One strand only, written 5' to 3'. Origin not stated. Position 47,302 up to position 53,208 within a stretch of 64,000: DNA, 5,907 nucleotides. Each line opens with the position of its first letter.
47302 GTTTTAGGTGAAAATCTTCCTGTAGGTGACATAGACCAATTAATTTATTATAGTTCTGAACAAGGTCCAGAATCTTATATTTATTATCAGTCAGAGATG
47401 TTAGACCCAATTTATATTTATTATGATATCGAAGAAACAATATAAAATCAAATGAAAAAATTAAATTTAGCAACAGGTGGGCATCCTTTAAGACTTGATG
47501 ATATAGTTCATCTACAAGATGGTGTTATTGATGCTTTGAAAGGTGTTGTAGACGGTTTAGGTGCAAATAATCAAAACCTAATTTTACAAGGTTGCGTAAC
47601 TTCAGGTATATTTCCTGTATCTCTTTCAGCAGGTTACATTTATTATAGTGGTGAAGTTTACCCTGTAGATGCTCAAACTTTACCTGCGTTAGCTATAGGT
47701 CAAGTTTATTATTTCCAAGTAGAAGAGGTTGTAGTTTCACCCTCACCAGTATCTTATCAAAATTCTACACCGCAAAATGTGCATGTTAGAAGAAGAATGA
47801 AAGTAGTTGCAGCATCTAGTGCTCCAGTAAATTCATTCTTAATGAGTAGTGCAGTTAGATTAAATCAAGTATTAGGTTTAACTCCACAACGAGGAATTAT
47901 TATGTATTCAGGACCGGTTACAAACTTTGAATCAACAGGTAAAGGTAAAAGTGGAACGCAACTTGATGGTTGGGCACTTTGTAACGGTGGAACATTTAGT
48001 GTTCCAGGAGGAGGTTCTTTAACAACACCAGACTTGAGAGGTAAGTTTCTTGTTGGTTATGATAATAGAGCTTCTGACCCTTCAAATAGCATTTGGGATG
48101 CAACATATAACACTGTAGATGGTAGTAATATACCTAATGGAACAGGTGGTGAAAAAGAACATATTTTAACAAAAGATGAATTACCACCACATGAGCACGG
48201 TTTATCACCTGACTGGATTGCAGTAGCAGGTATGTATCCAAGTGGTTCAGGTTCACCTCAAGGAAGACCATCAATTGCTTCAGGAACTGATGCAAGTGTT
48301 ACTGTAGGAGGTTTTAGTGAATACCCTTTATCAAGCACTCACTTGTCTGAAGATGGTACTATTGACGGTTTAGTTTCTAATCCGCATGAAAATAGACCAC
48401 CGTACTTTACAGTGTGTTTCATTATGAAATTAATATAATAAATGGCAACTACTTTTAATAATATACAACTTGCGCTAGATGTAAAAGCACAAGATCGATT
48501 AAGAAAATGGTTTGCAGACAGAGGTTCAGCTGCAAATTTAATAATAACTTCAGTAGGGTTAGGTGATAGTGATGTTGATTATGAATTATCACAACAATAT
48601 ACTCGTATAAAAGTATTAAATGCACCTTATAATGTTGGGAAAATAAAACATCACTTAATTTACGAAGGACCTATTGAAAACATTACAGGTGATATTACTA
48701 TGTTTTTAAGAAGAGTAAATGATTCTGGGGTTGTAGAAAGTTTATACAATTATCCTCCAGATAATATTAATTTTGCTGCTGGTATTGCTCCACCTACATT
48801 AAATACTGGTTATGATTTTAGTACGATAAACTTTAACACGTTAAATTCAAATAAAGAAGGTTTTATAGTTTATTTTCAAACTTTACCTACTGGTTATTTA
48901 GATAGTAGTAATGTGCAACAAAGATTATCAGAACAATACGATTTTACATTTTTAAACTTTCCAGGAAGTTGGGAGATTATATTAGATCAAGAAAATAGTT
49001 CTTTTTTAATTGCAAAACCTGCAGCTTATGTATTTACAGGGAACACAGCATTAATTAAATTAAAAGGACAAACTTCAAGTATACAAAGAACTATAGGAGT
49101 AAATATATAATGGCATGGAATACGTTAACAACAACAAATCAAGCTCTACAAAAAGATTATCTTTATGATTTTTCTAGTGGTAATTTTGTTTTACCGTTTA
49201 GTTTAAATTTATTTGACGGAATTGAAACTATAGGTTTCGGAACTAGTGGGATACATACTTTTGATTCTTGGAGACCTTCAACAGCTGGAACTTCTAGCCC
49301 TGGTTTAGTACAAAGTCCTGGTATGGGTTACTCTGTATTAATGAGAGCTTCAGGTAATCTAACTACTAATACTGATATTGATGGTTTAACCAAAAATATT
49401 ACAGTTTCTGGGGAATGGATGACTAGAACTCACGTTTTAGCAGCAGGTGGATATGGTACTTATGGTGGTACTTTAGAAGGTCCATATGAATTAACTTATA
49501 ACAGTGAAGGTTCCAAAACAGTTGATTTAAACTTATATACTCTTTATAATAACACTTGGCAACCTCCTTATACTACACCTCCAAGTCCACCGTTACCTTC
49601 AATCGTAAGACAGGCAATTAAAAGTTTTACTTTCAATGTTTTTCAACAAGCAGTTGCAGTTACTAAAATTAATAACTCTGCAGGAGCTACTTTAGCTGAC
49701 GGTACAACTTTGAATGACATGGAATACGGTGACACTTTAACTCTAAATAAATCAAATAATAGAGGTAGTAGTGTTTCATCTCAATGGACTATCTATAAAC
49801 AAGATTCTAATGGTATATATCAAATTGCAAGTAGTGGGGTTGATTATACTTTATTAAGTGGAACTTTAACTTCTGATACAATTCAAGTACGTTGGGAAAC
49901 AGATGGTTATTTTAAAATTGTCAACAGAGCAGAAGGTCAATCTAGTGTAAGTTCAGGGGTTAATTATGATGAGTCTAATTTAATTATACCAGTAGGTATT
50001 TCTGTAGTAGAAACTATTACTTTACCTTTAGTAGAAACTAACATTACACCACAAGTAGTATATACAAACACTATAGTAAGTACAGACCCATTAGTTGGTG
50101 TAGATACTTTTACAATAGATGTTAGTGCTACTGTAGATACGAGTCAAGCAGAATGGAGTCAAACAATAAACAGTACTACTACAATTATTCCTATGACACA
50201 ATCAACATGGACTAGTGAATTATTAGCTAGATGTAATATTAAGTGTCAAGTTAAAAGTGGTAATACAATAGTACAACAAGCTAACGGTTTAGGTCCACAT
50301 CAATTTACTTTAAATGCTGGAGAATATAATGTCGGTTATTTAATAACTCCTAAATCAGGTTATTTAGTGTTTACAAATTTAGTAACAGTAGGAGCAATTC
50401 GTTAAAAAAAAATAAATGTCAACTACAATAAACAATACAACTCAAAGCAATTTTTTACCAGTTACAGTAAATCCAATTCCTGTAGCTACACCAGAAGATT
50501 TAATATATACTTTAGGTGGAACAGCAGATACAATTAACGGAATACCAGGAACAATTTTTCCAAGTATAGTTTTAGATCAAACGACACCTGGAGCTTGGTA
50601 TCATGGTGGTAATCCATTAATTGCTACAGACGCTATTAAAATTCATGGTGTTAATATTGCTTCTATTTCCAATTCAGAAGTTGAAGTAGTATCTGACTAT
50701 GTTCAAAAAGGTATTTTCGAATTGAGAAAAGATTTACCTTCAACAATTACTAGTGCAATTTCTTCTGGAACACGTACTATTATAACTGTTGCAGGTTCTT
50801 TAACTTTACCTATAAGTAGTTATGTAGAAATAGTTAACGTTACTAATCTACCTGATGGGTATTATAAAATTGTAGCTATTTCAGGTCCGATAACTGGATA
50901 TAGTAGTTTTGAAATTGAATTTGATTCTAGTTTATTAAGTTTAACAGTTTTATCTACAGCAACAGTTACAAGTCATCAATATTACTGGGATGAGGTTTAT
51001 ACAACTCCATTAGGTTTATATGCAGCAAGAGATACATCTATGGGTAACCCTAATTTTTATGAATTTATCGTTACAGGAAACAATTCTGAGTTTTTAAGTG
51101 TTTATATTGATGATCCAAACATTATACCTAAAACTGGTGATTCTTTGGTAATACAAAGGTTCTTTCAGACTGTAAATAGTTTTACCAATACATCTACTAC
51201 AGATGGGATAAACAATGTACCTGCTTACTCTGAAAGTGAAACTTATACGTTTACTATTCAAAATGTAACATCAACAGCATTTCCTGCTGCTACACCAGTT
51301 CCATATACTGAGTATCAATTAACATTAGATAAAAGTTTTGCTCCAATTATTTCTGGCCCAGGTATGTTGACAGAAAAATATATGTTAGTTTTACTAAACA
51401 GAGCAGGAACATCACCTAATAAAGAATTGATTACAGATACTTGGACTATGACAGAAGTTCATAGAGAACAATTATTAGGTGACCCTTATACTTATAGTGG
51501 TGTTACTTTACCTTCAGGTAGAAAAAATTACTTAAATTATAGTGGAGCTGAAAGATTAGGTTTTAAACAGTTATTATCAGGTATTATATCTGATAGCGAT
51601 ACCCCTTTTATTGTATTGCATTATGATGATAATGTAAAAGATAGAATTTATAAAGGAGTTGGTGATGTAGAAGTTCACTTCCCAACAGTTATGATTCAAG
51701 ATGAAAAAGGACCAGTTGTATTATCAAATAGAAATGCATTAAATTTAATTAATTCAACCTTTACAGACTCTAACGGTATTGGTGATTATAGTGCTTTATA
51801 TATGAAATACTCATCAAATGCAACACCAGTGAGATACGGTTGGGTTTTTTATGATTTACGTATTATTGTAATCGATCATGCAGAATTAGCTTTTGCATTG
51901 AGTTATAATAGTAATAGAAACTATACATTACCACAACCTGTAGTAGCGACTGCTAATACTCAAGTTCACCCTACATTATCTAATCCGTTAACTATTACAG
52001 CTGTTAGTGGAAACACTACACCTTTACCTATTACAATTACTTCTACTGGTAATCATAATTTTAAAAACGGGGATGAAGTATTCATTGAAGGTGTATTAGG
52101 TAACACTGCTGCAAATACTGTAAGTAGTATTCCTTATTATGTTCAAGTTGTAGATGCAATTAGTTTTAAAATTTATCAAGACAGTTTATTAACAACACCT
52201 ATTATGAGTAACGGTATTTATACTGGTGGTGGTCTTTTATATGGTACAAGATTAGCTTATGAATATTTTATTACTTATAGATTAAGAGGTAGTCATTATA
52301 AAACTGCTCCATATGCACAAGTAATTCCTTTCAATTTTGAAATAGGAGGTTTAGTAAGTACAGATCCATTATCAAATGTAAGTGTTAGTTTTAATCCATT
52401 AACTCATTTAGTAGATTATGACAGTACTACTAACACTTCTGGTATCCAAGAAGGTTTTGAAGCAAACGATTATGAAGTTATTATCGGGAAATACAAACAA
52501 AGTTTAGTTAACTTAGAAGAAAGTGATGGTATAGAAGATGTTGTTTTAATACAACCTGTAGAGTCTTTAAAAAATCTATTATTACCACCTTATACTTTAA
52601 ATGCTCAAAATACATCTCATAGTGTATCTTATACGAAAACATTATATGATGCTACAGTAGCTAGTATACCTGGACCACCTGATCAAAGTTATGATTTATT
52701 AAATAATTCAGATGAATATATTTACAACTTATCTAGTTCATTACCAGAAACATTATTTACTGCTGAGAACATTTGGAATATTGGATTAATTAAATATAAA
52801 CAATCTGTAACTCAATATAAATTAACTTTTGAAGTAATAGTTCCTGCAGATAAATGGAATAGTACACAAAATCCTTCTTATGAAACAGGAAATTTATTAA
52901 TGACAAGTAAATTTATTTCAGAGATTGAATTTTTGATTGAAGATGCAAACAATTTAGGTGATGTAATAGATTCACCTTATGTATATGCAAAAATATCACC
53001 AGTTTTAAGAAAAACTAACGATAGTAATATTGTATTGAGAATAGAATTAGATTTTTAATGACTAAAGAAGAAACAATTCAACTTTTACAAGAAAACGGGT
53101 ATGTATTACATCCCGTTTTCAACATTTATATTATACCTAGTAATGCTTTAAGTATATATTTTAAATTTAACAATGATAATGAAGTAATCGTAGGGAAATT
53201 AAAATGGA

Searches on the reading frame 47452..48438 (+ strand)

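Call 24: search_protein_families(library=phrogs, proteins=[window:47452-48438:+], max_evalue=0.001)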
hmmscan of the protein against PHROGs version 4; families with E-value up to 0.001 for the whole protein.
window:47452-48438:+ (328 aa): 4 families
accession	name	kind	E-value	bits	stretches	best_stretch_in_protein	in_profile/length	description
phrog_8763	-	tail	1e-13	51.4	1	185-326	608-747/1024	tail protein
phrog_5795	-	tail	1.2e-12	48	1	172-326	409-541/968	tail protein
phrog_8469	-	tail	2.9e-11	44.3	1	152-253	126-199/303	tail fiber protein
phrog_1800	-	tail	4.5e-10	40.1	1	169-327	402-545/545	tail collar fiber protein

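Call 47: search_protein_families(library=pfam, proteins=[window:47452-48438:+], max_evalue=0.01)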
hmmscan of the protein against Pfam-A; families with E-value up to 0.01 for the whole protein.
window:47452-48438:+ (328 aa): 1 family
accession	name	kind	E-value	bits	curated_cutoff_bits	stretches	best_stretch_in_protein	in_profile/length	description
PF21939.1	Gp10_C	-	0.0016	19.9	27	1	197-322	35-134/139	Baseplate structural protein Gp10, C-terminal domain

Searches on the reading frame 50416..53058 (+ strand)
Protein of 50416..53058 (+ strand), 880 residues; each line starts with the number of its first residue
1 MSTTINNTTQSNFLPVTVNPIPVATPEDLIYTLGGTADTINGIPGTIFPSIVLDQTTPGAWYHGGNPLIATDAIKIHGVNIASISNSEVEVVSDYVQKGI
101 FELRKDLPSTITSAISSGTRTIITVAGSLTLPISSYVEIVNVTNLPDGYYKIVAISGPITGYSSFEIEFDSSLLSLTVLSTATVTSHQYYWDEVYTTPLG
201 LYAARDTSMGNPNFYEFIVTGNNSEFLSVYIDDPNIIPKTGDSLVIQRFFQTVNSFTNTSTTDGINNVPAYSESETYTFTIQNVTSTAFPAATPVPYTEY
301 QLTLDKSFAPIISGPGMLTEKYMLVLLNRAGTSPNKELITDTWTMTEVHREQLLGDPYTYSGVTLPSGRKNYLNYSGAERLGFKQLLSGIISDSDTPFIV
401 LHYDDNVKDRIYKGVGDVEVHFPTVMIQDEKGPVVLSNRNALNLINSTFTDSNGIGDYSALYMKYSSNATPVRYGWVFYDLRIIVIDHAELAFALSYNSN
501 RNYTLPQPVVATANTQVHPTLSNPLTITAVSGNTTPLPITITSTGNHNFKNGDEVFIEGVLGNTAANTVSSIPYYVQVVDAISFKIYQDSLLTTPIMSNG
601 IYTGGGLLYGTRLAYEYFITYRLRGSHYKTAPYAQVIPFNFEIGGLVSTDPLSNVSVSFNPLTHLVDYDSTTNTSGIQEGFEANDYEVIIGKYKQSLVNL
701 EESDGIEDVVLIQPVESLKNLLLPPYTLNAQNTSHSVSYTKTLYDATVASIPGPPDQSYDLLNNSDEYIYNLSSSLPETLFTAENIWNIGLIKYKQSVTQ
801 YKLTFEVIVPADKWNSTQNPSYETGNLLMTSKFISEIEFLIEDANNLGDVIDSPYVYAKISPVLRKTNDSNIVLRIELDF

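Call 24: search_protein_families(library=phrogs, proteins=[window:50416-53058:+], max_evalue=0.001)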
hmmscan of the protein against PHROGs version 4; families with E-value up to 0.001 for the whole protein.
window:50416-53058:+ (880 aa): 0 families

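Call 47: search_protein_families(library=pfam, proteins=[window:50416-53058:+], max_evalue=0.01)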
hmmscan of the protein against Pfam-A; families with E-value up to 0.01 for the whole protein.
window:50416-53058:+ (880 aa): 1 family
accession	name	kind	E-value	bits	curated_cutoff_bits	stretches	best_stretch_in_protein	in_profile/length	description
PF16190.11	E1_FCCH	-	3.1e-05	24.4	29.5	1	539-603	6-67/70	Ubiquitin-activating enzyme E1 FCCH domain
